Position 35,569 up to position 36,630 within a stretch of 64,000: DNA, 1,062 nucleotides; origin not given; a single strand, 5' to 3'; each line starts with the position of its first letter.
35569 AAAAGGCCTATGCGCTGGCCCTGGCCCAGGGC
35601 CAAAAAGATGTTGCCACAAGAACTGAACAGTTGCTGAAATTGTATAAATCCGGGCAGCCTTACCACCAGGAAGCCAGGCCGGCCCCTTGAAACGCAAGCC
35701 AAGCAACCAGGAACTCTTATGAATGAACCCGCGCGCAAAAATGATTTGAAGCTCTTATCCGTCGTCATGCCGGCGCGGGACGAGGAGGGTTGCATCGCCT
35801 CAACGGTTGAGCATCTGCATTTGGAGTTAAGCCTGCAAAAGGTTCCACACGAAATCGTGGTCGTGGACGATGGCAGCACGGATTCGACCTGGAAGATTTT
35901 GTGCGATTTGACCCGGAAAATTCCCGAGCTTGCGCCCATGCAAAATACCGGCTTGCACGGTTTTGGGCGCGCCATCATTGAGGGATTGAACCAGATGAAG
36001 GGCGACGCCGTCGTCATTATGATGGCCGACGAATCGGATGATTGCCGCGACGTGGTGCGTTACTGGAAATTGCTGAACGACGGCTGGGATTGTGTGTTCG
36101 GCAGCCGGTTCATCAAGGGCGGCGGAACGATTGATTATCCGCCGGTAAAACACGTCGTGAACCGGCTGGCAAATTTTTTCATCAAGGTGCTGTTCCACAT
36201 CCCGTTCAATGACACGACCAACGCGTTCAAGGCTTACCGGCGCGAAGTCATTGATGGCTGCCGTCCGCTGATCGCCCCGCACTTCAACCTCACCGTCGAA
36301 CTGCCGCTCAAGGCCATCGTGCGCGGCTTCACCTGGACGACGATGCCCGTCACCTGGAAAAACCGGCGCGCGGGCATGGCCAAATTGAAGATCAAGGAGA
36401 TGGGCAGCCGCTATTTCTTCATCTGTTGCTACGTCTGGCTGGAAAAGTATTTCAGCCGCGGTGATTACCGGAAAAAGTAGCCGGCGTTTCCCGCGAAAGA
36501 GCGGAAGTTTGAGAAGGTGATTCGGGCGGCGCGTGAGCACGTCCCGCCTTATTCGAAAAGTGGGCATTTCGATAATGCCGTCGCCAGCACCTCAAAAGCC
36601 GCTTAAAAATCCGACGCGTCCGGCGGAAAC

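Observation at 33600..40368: GT2 plus three membrane-TPR paralogs (and a TMTC-like gene at 10.9 kb): candidate lipid-linked-sugar glycosylation module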

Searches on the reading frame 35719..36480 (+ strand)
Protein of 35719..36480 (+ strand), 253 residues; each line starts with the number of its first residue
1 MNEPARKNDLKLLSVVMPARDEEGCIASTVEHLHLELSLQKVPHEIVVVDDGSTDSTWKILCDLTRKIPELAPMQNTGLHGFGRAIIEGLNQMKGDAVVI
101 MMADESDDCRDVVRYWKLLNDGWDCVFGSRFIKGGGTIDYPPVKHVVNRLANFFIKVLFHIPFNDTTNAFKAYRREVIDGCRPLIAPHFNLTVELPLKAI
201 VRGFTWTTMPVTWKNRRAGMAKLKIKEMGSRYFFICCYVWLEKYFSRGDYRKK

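Call 3: search_protein_families(library=pfam, proteins=[window:35719-36480:+], max_evalue=0.1)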
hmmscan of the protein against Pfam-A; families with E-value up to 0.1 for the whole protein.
window:35719-36480:+ (253 aa): 3 families
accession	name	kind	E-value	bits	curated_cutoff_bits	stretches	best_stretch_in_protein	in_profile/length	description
PF00535.33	Glycos_transf_2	-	2.8e-19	70.1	23.3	1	14-178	1-164/168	Glycosyl transferase family 2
PF13641.12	Glyco_tranf_2_3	-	0.00031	21.3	27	1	13-105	3-97/230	Glycosyltransferase like family 2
PF13704.12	Glyco_tranf_2_4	-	0.0009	20.1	27.5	1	20-67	1-43/98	Glycosyl transferase family 2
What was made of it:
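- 35719..36480 (+): GT2, 253 aa: a DPM1/DPMS/GtrB/ArnC-type polyprenyl-phosphate sugar synthase. It has the catalytic domain and interface region only, with no TM anchor. It reads MADESDD (aa 102-108) where DPMS has DAD. Pfam PF00535 E 2.8e-19 (call 3).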

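Call 4: search_protein_families(library=ncbifam, proteins=[window:35719-36480:+], max_evalue=0.1)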
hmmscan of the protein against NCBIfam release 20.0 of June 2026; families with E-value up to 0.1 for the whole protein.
window:35719-36480:+ (253 aa): 18 families
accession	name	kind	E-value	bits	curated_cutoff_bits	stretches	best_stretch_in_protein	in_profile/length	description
NF041391.1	DPhHxTase_Halo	equivalog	4.1e-15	55.4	375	1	44-223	25-192/213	dolichyl-phosphate hexose transferase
TIGR04182.1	glyco_TIGR04182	equivalog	2.4e-14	53.4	325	1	14-224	3-202/293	S-layer glycoprotein N-glycosyltransferase AglJ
NF047588.1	GlcsyltransPgfSStrep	equivalog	3.6e-13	49.4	500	1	13-184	3-170/308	glycosyltransferase PgfS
NF007986.1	PRK10714.1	equivalog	6.8e-12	45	529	1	8-223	3-210/316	undecaprenyl-phosphate 4-deoxy-4-formamido-L-arabinose transferase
NF010496.0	PRK13915.1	equivalog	4e-11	42.6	262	1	11-109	31-131/307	glucosyl-3-phosphoglycerate synthase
TIGR03937.1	PgaC_IcaA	equivalog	4e-08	32.6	422.3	1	5-104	39-135/407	poly-beta-1,6-N-acetyl-D-glucosamine synthase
NF058614.1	PPMAGASynPpgS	equivalog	1.1e-07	31.5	370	1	15-180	4-164/226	polyprenyl-phospho-N-acetylgalactosaminyl synthase PpgS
NF041875.1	EPS_EpsD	equivalog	3e-07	30.1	370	1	13-104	1-89/325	exopolysaccharide biosynthesis glycosyltransferase EpsD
TIGR04283.1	glyco_like_mftF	equivalog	7e-06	25.8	182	1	13-66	1-51/221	TIGR04283 family arsenosugar biosynthesis glycosyltransferase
NF007482.0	PRK10073.1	equivalog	4e-05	22.8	423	1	8-105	3-96/334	glycosyltransferase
TIGR03469.1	HpnB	hypoth_equivalog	0.00023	20.3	379.25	1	13-66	46-97/386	hopene-associated glycosyltransferase HpnB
NF053846.1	glyco_with_XrtP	equivalog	0.00073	18.3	520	1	15-67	45-93/440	XrtP-associated glycosyltransferase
NF038302.1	EPS_HpsE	equivalog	0.00078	18.5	300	1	13-76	3-66/307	hormogonium polysaccharide biosynthesis glycosyltransferase HpsE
TIGR03965.1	mycofact_glyco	equivalog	0.001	18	280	1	4-59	67-121/467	mycofactocin biosynthesis glycosyltransferase MftF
NF047683.1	TeichurnBiosyTuaG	equivalog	0.0036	17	400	1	11-104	6-96/252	teichuronic acid biosynthesis protein TuaG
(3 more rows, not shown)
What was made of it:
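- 35719..36480 (+): NCBIfam top hits are dolichyl-P hexose transferase, AglJ, PgfS and ArnC (call 4).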

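Call 16: search_solved_structures(query=window:35719-36480:+, max_evalue=0.001)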
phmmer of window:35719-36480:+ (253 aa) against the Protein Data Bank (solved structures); distinct sequences matched with E-value up to 0.001: 7.
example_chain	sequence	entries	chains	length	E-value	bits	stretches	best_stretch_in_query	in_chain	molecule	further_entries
5mlz_A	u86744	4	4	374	1.1e-18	70.6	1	13-228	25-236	Dolichol monophosphate mannose synthase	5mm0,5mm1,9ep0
5eke_A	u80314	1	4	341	9.4e-08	34.8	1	12-182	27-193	Uncharacterized glycosyltransferase sll0501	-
5ekp_C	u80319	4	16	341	1.1e-07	34.5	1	12-182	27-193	Uncharacterized glycosyltransferase sll0501 | Glycosyltransferase sll0501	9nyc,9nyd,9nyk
9nye_A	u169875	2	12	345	1.2e-07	34.5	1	12-182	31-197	Glycosyltransferase sll0501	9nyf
9bhc_C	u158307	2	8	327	4.2e-07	32.7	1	10-237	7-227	Undecaprenyl-phosphate 4-deoxy-4-formamido-L-arabinose transferase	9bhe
8vxh_A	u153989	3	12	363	5.5e-07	32.3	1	10-237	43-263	Undecaprenyl-phosphate 4-deoxy-4-formamido-L-arabinose transferase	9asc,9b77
9hwj_A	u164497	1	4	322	1.5e-06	30.8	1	10-226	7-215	Undecaprenyl-phosphate 4-deoxy-4-formamido-L-arabinose transferase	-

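Call 61: find_related_loci(query=A6, collection=metagenome_contigs, flank=6000)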
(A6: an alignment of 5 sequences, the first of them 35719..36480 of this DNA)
Query A6 (253 aa) in metagenome_contigs; peptide patterns used: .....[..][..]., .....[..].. (x = any residue, [..] = any of these).
600 stretches matched a pattern (row limit reached: there are more); 510 encode a relative of the query (tblastn E <= 1e-3); the best 80 are kept; 80 distinct loci.
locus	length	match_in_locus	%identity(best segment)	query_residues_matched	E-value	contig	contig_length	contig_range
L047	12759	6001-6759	91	1-253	1e-160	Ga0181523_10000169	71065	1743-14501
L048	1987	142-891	77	3-252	2e-145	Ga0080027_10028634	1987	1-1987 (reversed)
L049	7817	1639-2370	78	10-253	9e-136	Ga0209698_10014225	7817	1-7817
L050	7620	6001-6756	77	1-252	3e-135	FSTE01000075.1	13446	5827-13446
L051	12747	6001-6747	78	4-252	4e-135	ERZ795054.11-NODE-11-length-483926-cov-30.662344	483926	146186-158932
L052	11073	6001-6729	78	10-252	2e-135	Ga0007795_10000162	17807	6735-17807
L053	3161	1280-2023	79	2-253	7e-140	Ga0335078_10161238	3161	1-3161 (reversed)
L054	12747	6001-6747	76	4-252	1e-134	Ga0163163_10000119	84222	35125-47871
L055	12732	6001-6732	78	10-253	4e-134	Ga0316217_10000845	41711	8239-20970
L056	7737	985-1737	75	2-252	8e-134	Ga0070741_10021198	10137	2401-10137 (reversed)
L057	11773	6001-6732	77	10-253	5e-134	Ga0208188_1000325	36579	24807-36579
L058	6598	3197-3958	77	1-253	7e-134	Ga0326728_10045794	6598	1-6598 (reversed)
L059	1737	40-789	76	4-253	3e-144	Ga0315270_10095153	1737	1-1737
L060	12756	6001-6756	75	2-253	7e-134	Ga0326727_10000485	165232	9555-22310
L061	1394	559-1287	77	10-252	1e-145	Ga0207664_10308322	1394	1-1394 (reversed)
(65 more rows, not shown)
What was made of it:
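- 35719..36480 (+): Orthologs are 70-91% identical in at least 510 metagenome contigs (call 61).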

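Call 81: search_solved_structures(query=window:35719-36480:+, max_evalue=0.000001, show_alignments=3)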
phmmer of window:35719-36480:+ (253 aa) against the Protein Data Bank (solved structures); distinct sequences matched with E-value up to 0.000001: 6.
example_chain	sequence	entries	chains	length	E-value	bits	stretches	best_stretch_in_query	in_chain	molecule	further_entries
5mlz_A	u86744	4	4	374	1.1e-18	70.6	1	13-228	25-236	Dolichol monophosphate mannose synthase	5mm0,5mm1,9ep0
5eke_A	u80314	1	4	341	9.4e-08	34.8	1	12-182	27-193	Uncharacterized glycosyltransferase sll0501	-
5ekp_C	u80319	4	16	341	1.1e-07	34.5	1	12-182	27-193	Uncharacterized glycosyltransferase sll0501 | Glycosyltransferase sll0501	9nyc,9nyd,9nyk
9nye_A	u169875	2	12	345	1.2e-07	34.5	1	12-182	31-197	Glycosyltransferase sll0501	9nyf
9bhc_C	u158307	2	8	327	4.2e-07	32.7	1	10-237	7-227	Undecaprenyl-phosphate 4-deoxy-4-formamido-L-arabinose transferase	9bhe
8vxh_A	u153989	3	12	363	5.5e-07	32.3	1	10-237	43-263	Undecaprenyl-phosphate 4-deoxy-4-formamido-L-arabinose transferase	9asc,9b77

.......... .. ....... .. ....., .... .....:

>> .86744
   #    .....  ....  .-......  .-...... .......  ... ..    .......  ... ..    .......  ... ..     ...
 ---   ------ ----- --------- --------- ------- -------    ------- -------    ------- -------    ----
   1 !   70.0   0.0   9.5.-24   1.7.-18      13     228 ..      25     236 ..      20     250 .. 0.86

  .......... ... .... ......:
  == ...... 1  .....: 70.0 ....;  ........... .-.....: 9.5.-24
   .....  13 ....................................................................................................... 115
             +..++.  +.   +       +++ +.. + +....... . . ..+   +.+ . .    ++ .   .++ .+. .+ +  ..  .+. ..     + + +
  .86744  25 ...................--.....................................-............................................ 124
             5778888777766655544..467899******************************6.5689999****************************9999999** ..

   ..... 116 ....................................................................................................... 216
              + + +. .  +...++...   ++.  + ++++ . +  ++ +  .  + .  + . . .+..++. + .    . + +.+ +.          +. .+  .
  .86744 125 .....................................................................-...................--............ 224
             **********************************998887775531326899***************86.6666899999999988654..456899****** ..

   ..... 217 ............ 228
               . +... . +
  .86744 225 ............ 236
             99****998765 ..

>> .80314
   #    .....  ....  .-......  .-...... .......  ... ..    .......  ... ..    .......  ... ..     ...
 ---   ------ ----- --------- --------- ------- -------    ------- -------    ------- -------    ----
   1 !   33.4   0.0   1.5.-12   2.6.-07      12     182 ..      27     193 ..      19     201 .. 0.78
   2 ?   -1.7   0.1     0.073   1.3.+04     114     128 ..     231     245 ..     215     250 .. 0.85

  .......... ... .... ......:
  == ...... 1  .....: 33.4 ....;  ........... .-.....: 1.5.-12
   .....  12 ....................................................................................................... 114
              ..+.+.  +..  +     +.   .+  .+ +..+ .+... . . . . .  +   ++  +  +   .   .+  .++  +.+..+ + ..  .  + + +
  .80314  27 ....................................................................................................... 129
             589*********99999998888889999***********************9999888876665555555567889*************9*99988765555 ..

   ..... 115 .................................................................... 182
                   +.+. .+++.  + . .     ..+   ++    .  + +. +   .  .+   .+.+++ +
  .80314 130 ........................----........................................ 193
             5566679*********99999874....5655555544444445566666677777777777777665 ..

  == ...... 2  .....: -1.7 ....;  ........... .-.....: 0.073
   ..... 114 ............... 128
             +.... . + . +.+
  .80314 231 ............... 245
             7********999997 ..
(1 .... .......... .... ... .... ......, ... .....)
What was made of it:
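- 35719..36480 (+): PDB 5mlz DPMS E 1.1e-18 over aa 13-228, then GtrB and ArnC (calls 16, 81).
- On Polyprenyl-phosphate sugar synthases of GT2 (DPM1/DPMS/GtrB/ArnC) - for the 253-aa GT2: GtrB and ArnC follow at about 1e-7 (calls 16, 81).
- DPMS E 1e-18, with GtrB and ArnC next (calls 16, 81). The GT2 has no TM helix (253 aa; it aligns only to the catalytic and interface part of DPMS, call 81).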
